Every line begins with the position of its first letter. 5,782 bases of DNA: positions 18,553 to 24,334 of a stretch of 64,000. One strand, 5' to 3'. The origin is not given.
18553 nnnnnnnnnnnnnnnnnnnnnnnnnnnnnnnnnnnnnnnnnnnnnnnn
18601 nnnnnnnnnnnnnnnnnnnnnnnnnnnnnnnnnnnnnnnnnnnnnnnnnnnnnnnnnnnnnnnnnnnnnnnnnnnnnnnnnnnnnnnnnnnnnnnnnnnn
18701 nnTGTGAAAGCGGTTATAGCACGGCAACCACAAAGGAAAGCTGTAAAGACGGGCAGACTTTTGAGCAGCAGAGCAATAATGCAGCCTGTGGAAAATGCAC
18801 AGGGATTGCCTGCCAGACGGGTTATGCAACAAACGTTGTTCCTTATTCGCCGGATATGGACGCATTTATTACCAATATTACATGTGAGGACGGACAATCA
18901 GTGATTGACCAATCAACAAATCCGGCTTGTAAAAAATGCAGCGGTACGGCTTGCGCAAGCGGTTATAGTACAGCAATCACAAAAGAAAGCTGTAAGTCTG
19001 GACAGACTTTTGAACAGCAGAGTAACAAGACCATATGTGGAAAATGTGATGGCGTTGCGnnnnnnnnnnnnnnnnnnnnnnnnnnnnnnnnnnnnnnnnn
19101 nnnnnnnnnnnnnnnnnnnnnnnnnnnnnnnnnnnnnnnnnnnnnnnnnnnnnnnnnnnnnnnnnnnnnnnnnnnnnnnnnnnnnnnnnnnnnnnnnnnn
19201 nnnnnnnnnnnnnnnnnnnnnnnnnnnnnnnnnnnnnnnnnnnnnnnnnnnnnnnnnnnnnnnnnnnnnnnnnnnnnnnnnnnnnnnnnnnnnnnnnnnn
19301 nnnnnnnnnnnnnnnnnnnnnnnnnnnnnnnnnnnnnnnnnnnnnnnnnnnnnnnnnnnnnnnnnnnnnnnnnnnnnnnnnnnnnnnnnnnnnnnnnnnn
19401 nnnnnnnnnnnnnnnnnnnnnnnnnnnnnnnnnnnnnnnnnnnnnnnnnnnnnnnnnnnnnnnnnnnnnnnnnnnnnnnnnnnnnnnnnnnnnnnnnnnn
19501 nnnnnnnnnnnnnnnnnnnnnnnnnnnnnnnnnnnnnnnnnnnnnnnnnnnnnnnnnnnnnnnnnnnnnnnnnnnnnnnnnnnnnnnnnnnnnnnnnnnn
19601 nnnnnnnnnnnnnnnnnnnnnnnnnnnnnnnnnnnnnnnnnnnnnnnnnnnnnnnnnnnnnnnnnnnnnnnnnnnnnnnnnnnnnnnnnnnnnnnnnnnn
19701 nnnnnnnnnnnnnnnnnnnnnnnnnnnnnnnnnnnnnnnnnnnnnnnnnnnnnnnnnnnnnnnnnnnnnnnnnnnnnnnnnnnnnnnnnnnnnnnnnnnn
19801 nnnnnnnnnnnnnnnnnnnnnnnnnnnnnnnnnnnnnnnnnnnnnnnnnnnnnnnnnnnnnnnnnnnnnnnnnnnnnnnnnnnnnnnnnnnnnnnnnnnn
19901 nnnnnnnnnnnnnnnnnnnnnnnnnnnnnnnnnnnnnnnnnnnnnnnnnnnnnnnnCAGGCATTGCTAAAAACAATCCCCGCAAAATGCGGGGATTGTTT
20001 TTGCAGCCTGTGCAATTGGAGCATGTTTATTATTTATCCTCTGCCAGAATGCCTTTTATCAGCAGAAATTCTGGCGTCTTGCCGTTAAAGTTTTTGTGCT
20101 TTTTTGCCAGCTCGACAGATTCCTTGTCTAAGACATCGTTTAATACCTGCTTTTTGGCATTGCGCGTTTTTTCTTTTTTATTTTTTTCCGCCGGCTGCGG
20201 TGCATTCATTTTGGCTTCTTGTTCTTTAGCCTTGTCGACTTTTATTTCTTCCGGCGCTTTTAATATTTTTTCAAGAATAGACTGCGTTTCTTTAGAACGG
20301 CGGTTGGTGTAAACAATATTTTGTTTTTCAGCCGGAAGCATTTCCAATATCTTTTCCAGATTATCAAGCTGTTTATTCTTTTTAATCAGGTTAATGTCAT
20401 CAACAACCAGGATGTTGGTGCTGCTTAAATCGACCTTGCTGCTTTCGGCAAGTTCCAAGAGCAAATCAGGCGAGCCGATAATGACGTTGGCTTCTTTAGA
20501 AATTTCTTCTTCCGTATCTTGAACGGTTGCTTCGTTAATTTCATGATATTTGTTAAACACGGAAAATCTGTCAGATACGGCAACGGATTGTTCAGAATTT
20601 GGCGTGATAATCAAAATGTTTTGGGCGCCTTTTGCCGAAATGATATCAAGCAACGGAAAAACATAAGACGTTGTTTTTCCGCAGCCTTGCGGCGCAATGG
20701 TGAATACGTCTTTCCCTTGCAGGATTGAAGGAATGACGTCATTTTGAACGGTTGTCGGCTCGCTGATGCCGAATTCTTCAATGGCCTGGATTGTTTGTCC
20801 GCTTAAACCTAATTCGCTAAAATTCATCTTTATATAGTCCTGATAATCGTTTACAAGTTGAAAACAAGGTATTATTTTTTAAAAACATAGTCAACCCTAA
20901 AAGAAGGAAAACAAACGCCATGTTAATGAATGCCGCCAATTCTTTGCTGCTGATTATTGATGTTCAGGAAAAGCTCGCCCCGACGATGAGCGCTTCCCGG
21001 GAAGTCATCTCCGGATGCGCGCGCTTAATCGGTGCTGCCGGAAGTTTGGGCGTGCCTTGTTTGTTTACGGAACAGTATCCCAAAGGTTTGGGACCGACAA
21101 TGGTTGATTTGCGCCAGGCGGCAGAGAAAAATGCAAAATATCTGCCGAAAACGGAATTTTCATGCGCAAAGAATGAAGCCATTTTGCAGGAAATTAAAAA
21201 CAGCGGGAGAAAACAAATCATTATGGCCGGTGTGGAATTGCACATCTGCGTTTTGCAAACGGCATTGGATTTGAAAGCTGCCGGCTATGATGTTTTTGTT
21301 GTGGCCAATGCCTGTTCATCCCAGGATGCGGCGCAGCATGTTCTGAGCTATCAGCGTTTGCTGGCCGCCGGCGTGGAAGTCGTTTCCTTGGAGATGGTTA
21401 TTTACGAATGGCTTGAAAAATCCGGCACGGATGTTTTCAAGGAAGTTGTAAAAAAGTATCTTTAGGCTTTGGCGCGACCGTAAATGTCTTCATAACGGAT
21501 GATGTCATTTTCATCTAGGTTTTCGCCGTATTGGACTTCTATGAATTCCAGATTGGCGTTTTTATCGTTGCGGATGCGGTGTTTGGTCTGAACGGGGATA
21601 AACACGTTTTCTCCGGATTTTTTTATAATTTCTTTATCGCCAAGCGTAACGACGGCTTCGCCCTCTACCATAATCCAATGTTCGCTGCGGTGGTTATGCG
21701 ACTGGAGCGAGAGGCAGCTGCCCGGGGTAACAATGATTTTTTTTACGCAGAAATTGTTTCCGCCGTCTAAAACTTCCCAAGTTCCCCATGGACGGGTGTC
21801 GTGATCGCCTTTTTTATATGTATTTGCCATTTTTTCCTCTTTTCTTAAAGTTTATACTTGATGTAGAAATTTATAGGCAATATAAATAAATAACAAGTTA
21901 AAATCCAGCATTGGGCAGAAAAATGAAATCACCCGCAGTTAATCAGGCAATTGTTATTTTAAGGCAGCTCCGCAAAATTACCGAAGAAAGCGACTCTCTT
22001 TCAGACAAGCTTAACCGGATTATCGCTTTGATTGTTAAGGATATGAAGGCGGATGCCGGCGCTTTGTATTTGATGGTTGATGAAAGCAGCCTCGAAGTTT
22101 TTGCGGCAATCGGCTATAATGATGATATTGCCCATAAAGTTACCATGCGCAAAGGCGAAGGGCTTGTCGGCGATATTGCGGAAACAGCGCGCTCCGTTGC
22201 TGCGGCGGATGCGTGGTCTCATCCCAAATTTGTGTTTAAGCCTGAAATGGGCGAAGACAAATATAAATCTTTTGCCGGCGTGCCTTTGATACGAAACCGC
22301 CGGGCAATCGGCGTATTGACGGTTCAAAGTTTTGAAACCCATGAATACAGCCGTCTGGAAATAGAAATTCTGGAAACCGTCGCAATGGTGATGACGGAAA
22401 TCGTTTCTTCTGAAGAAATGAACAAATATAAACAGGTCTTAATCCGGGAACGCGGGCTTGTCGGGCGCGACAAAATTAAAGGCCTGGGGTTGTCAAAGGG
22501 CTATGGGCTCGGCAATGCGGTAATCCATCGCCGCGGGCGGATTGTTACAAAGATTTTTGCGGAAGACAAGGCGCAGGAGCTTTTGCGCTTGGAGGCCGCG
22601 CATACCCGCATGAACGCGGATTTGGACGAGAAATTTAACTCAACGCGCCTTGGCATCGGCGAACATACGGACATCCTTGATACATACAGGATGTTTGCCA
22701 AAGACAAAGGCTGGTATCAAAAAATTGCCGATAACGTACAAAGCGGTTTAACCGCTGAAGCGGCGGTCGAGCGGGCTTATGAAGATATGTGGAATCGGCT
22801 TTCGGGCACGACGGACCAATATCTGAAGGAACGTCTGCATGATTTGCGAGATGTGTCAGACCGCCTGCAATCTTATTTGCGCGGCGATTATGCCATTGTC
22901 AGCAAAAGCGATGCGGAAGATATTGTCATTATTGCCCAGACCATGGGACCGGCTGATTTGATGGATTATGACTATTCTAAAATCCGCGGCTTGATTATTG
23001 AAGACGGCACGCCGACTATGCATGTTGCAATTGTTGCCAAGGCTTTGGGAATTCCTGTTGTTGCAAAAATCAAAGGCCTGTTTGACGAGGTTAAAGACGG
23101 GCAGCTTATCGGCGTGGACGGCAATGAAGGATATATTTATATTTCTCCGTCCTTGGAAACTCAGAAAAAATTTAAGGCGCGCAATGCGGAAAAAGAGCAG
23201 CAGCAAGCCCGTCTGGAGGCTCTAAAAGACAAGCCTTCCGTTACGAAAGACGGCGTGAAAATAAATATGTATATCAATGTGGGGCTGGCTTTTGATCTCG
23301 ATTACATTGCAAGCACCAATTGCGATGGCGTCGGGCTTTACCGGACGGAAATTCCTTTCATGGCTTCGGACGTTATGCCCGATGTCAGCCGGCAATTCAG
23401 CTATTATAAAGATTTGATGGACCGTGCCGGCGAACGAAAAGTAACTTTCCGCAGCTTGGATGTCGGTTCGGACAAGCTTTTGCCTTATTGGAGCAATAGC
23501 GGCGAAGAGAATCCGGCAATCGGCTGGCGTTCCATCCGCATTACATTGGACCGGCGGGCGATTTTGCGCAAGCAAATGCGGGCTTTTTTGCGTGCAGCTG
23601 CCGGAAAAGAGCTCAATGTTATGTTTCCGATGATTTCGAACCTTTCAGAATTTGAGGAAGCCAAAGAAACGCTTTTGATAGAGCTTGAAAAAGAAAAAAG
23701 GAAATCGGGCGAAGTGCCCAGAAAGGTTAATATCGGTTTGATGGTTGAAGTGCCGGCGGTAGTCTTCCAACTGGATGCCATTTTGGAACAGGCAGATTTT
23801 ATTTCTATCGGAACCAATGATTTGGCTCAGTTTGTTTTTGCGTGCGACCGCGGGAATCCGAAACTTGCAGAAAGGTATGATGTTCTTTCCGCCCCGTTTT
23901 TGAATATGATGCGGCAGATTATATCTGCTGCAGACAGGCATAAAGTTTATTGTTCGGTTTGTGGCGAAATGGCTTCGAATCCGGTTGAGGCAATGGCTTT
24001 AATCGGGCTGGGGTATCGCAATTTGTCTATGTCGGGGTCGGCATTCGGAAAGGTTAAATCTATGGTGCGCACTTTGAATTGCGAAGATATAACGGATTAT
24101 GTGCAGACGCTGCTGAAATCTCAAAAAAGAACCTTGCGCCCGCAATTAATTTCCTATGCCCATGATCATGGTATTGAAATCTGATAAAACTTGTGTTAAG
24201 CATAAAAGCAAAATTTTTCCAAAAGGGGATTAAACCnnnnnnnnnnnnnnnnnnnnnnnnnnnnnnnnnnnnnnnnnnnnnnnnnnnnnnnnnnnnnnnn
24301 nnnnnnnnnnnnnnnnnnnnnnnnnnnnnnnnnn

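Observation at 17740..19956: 738-aa secreted protein built from degenerate cysteine-rich repeats of about 40 aa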

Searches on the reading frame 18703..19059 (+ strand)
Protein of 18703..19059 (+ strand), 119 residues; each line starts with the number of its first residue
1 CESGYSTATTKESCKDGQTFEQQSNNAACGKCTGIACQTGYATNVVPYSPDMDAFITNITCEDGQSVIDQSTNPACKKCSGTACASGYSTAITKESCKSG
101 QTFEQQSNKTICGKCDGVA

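Call 63: predict_structure(alignment_id=A4)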
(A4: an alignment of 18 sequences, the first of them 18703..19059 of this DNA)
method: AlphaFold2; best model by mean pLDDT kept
length: 119 residues; sequences in the alignment: 18
mean_pLDDT: 93.2   pTM: 0.73
mean pLDDT of the five models: 93.2, 92.8, 91.6, 91.1, 86.0
residues with pLDDT >= 90: 102; 70-90: 14; 50-70: 3; < 50: 0
segments of 3 or more residues with pLDDT < 50: none
pLDDT, mean of each block of 10 residues (from residue 1): 96 96 96 97 91 77 96 97 95 93 94 91
secondary structure, 60 per line:
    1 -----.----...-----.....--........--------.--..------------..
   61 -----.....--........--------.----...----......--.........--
elements in order: E19-23 E26-33 E66-70 E73-80 E101-106 E109-117

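Call 67: fold_search(model_id=the predicted structure, library=pdb)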
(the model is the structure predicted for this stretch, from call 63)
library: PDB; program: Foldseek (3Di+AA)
matches with E <= 10: 38; with E <= 0.001: 0
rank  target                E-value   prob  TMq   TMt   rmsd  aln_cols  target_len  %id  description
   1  4c8v_A                1.5e+00  0.04  0.15  0.16  12.9       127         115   12  Xenopus RSPO2 Fu1-Fu2 crystal form I (released 2013-11-20)
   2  7khx_D                1.7e+00  0.06  0.24  0.26  12.7       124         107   19  Mouse GITR-GITRL complex (released 2021-03-03)
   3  4i9x_C                1.7e+00  0.03  0.15  0.17  11.2       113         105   19  Crystal structure of human cytomegalovirus glycoprotein UL141 targeting the death receptor TRAIL-R2 (released 2013-04-03)
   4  9l1s_A                2.0e+00  0.06  0.18  0.05   9.1        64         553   14  Structure of the HER2 (S310F) - pertuzumab (T30S/D31A) complex (released 2025-01-01)
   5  9uyo_B                2.0e+00  0.04  0.18  0.05  12.0       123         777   15  Cryo-EM structure of a class C GPCR (Class 1) (released 2026-03-18)
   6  10ft_B                2.1e+00  0.03  0.21  0.15  15.4       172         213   10  Cryo-EM structure of receptor tyrosine kinase ROS1 in complex with NELL2 (released 2026-02-25)
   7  3s8v_X                2.4e+00  0.06  0.18  0.27  10.3        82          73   15  Crystal structure of LRP6-Dkk1 complex (released 2011-10-26)
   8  6bgt_C                2.9e+00  0.04  0.17  0.05  15.0       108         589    8  Structure of Trastuzumab Fab mutant in complex with Her2 extracellular domain (released 2018-10-31)
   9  1imt_MODEL_1_A        3.1e+00  0.06  0.20  0.28  16.1       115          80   14  MAMBA INTESTINAL TOXIN 1, NMR, 39 STRUCTURES (released 1999-04-20)
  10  5dmj_F                3.7e+00  0.02  0.17  0.13  12.2       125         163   13  Structure of the extracellular domain of the CD40 in complex with 3H56-5 DAB (released 2016-06-01)
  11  2npr_MODEL_1_A        3.9e+00  0.03  0.17  0.22  17.9       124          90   14  Structural Studies on Plasmodium vivax Merozoite Surface Protein-1 (released 2007-03-20)
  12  4hqq_L                3.9e+00  0.01  0.15  0.09  19.3       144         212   12  Crystal structure of RV144-elicited antibody CH58 (released 2013-02-06)
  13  8dfh_A                4.1e+00  0.03  0.16  0.20  16.9       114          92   10  Crystal structure of non-neutralizing / interfering human monoclonal antibody 42C3 Fab in complex with MSP1-19 (released 2022-10-12)
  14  7tbu_B                5.0e+00  0.02  0.18  0.07  14.5       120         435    7  Crystal structure of the 5-enolpyruvate-shikimate-3-phosphate synthase (EPSPS) domain of Aro1 from Candida albicans in (released 2022-03-16)
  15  6dr0_D                5.0e+00  0.02  0.12  0.01   5.0        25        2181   24  Class 5 IP3-bound human type 3 1,4,5-inositol trisphosphate receptor (released 2018-08-01)
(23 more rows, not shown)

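Call 72: fold_search(model_id=the predicted structure, library=viral)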
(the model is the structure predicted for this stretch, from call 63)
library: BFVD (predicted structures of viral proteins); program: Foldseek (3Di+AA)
matches with E <= 10: 89; with E <= 0.001: 0
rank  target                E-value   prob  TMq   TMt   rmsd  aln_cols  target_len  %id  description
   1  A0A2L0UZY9            2.6e-01  0.08  0.18  0.05  15.1       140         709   11  Tail fiber protein [Agrobacterium phage Atu_ph07]
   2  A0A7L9                3.8e-01  0.08  0.16  0.05  21.0       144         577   11  Tail fiber protein [Microcystis phage LMM01]
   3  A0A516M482            5.5e-01  0.04  0.15  0.07  17.3       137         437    9  (no name in the UniProt tables at hand)
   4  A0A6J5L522            6.6e-01  0.06  0.17  0.08  11.1       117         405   15  Uncharacterized protein [uncultured Caudovirales phage]
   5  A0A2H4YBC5            8.4e-01  0.05  0.17  0.09  10.6       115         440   11  (no name in the UniProt tables at hand)
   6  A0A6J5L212            8.9e-01  0.06  0.17  0.11   9.8       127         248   12  Uncharacterized protein [uncultured Caudovirales phage]
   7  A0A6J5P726            8.9e-01  0.04  0.14  0.08  12.4       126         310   12  Bacteriophage lambda, Stf, side tail fibre-repeat-2 [uncultured Caudovirales phage]
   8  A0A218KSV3            1.1e+00  0.06  0.19  0.06  11.2        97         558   12  (no name in the UniProt tables at hand)
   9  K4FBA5                1.1e+00  0.05  0.16  0.13  13.3       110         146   10  Uncharacterized protein [Cronobacter phage vB_CsaP_GAP52]
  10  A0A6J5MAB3            1.1e+00  0.06  0.14  0.10   9.7       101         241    8  Bacteriophage lambda, Stf, side tail fibre-repeat-2 [uncultured Caudovirales phage]
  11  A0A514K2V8            1.5e+00  0.07  0.24  0.10  13.8       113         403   16  Uncharacterized protein [Nitrosopumilus spindle-shaped virus]
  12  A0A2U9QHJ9            1.5e+00  0.04  0.20  0.10  11.2       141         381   14  TNF receptor-like protein [Sea otter poxvirus]
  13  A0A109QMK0            1.6e+00  0.06  0.21  0.10  12.6       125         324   14  Truncated ORF151A [Cyprinid herpesvirus 2]
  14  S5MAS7                1.7e+00  0.11  0.19  0.28   8.5        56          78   20  Tail fiber protein [Sinorhizobium phage phiM12]
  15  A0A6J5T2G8            1.7e+00  0.03  0.15  0.08  13.3       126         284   10  Bacteriophage lambda, Stf, side tail fibre-repeat-2 [uncultured Caudovirales phage]
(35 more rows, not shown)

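Call 77: search_protein_families(library=pfam, alignment_id=A4, max_evalue=10)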
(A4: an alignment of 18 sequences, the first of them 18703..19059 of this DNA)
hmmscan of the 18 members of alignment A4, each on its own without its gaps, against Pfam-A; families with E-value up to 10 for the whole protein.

A. member 1, window:18703-19059:+ (119 aa): 4 families
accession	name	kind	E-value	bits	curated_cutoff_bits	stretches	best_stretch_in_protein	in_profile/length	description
PF00020.24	TNFR_c6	-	0.49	11.3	29.4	2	14-38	1-22/39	TNFR/NGFR cysteine-rich region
PF05710.17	Coiled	-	3.1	9.2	21.4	1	91-117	15-42/90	Coiled coil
PF19817.4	DUF6300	-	6.4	7.4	27.8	1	67-116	3-50/110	Family of unknown function (DUF6300)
PF04885.19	Stig1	-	6.8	7.7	24.1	1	5-40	40-74/85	Stigma-specific STIG1-like protein family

B. families by the number of members that match (of 18 scanned): 21 families
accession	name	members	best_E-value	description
PF00020.24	TNFR_c6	4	0.46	TNFR/NGFR cysteine-rich region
PF12662.13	cEGF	3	0.019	Complement Clr-like EGF-like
PF23145.1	Zf_2nd_IFT121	3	0.16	IFT121, second zinc finger domain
PF05710.17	Coiled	3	0.3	Coiled coil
PF10645.14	Carb_bind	2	0.076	Carbohydrate binding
PF12348.14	CLASP_N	2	0.09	CLASP N terminal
PF02822.19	Antistasin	2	0.47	Antistasin family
PF15470.12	DUF4637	2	2.3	C17orf50 C-terminal zinc-binding domain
PF21349.2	RUBY_RBDX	1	0.047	Rubrerythrin, rubredoxin-like domain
PF05641.18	Agenet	1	0.18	Agenet domain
PF10589.14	NADH_4Fe-4S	1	0.26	NADH-ubiquinone oxidoreductase-F iron-sulfur binding region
PF14670.12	FXa_inhibition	1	0.57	Coagulation Factor Xa inhibitory site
PF23612.1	zf-C2H2_ZN142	1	0.73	ZN142 C2H2 zinc finger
PF03805.18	CLAG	1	1.1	Cytoadherence-linked asexual protein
PF14319.11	Zn_Tnp_IS91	1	1.4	Transposase zinc-binding domain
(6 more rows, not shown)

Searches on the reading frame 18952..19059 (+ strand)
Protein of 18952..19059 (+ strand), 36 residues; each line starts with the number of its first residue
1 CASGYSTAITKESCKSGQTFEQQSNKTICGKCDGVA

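Call 34: search_protein_representatives(alignment_id=A2)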
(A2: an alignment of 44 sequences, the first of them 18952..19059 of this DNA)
Query: 44 sequences, 34 profile positions. Proteins with E-value up to 0.001 (for the whole library): 30; up to 1e-10: 12; up to 1e-30: 7. The best 30 are listed.
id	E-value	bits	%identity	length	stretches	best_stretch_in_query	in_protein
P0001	2.9e-93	321.7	-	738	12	1-34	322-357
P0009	2.7e-57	206.6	-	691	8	3-32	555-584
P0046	2.2e-54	197.3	-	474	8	1-30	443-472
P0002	9.8e-54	195.2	-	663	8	1-34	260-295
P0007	4.8e-45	167.4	-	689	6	1-33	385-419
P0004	7.5e-44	163.6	-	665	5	1-33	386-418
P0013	1.4e-43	162.7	-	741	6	1-34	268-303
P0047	1.4e-27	111.6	-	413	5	1-32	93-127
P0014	2.6e-21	91.5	-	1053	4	1-31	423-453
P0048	7.3e-16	74.1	-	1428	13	2-19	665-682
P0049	5.0e-14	68.2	-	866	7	1-30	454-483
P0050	1.0e-13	67.2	-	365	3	1-32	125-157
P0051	4.5e-08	49.1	-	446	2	1-32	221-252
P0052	4.7e-08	49.1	-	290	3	1-33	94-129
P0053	1.1e-07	47.9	-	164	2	1-32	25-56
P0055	3.7e-07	46.2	-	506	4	1-30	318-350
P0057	1.7e-06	44.1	-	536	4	1-31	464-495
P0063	1.2e-04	38.2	-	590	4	1-31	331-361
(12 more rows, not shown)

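Call 40: search_solved_structures(query=A2, max_evalue=10, show_alignments=3)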
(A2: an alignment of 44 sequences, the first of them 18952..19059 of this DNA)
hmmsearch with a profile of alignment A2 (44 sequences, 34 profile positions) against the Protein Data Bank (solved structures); distinct sequences matched with E-value up to 10: 0.

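Call 73: search_protein_families(library=pfam, proteins=[P0046, P0049, P0050, P0051, P0055, P0057, P0063], max_evalue=1)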
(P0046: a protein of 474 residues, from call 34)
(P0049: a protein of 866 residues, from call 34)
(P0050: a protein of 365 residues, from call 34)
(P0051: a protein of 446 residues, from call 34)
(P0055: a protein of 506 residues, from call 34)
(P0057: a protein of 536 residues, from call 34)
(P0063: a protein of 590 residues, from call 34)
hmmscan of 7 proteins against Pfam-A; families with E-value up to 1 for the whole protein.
P0046 (474 aa): 0 families

P0049 (866 aa): 0 families

P0050 (365 aa): 6 families
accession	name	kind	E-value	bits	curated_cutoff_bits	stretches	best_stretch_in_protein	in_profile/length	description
PF15905.10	HMMR_N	-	0.03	14.2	30.1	1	37-89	88-140/330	Hyaluronan mediated motility receptor N-terminal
PF02425.20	GBP_PSP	-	0.04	14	25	1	303-321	3-21/23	Paralytic/GBP/PSP peptide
PF04513.17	Baculo_PEP_C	-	0.09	13.3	38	1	13-89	38-109/140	Baculovirus polyhedron envelope protein, PEP, C terminus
PF19380.4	DUF5955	-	0.22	12.4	27.1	1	17-90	10-86/88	Family of unknown function (DUF5955)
PF16331.10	TolA_bind_tri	-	0.22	12.1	30.1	0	10-51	22-63/76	TolA binding protein trimerisation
PF12662.13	cEGF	-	0.91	9.9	26.6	1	307-322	6-22/24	Complement Clr-like EGF-like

P0051 (446 aa): 0 families

P0055 (506 aa): 0 families

P0057 (536 aa): 0 families

P0063 (590 aa): 0 families

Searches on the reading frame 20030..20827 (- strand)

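Call 24: search_protein_families(library=pfam, proteins=[window:20030-20827:-], max_evalue=0.001)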
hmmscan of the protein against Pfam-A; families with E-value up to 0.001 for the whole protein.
window:20030-20827:- (265 aa): 2 families
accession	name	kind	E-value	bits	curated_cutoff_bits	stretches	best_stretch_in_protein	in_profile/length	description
PF00270.35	DEAD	-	1e-21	77.9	26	1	25-173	1-156/167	DEAD/DEAH box helicase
PF04851.21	ResIII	-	4.6e-05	23.8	22.5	1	28-165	8-151/164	Type III restriction enzyme, res subunit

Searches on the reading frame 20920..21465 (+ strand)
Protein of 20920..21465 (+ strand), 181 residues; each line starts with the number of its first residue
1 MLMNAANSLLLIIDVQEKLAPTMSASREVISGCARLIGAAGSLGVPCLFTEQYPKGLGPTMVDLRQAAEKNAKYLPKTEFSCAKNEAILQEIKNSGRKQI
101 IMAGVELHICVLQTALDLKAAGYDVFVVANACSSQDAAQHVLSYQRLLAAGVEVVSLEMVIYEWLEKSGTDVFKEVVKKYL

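Call 24: search_protein_families(library=pfam, proteins=[window:20920-21465:+], max_evalue=0.001)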
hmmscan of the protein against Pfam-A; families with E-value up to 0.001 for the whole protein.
window:20920-21465:+ (181 aa): 1 family
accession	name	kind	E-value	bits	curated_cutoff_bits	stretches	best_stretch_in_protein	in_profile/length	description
PF00857.26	Isochorismatase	-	4.1e-31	108.8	27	1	8-158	1-174/175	Isochorismatase domain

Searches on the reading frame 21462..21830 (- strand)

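Call 24: search_protein_families(library=pfam, proteins=[window:21462-21830:-], max_evalue=0.001)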
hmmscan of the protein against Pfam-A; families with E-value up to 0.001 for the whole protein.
window:21462-21830:- (122 aa): 3 families
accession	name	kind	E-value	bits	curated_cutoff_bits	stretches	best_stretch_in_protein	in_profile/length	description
PF01050.24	MannoseP_isomer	-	2.7e-34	118.3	23.6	1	11-115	12-116/116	Mannose-6-phosphate isomerase C-terminal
PF07883.17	Cupin_2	-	1.2e-10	41.3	27.2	1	35-99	6-69/70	Cupin domain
PF21621.3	MPI_cupin_dom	-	0.00079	19.8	27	0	47-83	28-64/79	Mannose-6-phosphate isomerase, cupin domain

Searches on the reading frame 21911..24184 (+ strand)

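Call 24: search_protein_families(library=pfam, proteins=[window:21911-24184:+], max_evalue=0.001)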
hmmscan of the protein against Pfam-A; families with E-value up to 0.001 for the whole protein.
window:21911-24184:+ (757 aa): 5 families
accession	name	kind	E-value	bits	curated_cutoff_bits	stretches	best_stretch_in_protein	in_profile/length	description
PF02896.24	PEP-utilizers_C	-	4.3e-88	295.7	22.8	1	433-723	2-292/293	PEP-utilising enzyme, PEP-binding domain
PF05524.18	PEP-utilisers_N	-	1.2e-20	74.3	24.4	1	190-308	1-121/121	PEP-utilising enzyme, N-terminal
PF00391.29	PEP-utilizers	-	2.8e-16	59.3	23.1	1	336-407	3-72/72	PEP-utilising enzyme, mobile domain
PF13185.12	GAF_2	-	5.2e-14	53.1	28.6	1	29-163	3-133/136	GAF domain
PF01590.32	GAF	-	1e-13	52.4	22.4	1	31-159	3-127/133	GAF domain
